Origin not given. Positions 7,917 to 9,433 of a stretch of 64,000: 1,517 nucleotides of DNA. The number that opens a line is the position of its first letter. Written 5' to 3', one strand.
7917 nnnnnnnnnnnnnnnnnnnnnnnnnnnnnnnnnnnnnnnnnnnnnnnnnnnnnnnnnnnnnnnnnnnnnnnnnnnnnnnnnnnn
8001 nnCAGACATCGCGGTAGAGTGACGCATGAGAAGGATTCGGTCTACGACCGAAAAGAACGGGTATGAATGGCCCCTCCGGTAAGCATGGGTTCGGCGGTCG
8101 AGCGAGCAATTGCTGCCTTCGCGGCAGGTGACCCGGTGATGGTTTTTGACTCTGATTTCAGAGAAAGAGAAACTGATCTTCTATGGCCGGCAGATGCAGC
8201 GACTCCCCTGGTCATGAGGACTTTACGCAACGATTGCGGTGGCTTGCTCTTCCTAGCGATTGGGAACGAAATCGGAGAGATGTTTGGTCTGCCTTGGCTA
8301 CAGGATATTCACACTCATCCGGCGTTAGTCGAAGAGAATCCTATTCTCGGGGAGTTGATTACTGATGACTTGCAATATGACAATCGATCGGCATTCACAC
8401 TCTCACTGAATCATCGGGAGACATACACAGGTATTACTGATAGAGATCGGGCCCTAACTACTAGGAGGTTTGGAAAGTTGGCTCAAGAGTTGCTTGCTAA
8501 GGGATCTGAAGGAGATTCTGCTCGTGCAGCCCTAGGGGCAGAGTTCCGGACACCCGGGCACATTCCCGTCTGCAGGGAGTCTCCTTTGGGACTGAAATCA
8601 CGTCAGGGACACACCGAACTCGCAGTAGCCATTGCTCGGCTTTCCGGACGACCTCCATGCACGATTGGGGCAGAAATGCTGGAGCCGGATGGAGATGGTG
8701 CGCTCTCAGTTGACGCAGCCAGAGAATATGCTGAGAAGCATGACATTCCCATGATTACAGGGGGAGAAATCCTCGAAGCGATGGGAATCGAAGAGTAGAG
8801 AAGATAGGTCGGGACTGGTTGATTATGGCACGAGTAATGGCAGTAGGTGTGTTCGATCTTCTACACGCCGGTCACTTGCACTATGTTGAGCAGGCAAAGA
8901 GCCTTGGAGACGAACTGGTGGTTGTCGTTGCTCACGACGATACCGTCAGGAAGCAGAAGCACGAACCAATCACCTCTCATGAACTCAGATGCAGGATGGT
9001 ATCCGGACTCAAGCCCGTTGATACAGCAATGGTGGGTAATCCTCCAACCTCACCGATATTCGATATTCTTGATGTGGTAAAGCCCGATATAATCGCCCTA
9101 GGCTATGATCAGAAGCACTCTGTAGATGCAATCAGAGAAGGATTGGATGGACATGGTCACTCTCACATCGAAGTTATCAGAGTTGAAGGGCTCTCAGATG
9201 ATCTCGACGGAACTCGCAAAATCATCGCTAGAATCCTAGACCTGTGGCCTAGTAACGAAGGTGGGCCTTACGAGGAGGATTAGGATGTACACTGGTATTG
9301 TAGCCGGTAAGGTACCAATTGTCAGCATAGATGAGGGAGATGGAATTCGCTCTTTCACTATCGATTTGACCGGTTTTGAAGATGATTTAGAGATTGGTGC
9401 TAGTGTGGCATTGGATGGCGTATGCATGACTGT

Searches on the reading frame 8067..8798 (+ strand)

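Call 16: search_protein_families(library=pfam, proteins=[window:8067-8798:+], max_evalue=0.001)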
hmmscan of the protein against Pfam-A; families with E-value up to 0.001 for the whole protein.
window:8067-8798:+ (243 aa): 1 family
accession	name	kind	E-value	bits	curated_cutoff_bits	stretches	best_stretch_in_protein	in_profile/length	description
PF00926.24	DHBP_synthase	-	9e-46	156.2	26.4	1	12-237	1-190/191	3,4-dihydroxy-2-butanone 4-phosphate synthase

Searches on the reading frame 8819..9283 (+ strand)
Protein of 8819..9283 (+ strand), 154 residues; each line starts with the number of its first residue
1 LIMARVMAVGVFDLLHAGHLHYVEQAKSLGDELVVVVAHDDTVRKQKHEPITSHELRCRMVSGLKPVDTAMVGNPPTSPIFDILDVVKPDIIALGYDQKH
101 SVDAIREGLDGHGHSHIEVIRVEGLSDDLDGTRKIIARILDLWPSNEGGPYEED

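Call 16: search_protein_families(library=pfam, proteins=[window:8819-9283:+], max_evalue=0.001)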
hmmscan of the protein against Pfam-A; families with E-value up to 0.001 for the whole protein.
window:8819-9283:+ (154 aa): 1 family
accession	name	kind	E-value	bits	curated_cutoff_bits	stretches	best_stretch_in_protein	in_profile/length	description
PF01467.32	CTP_transf_like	-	2.3e-18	67.1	21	1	7-103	1-96/133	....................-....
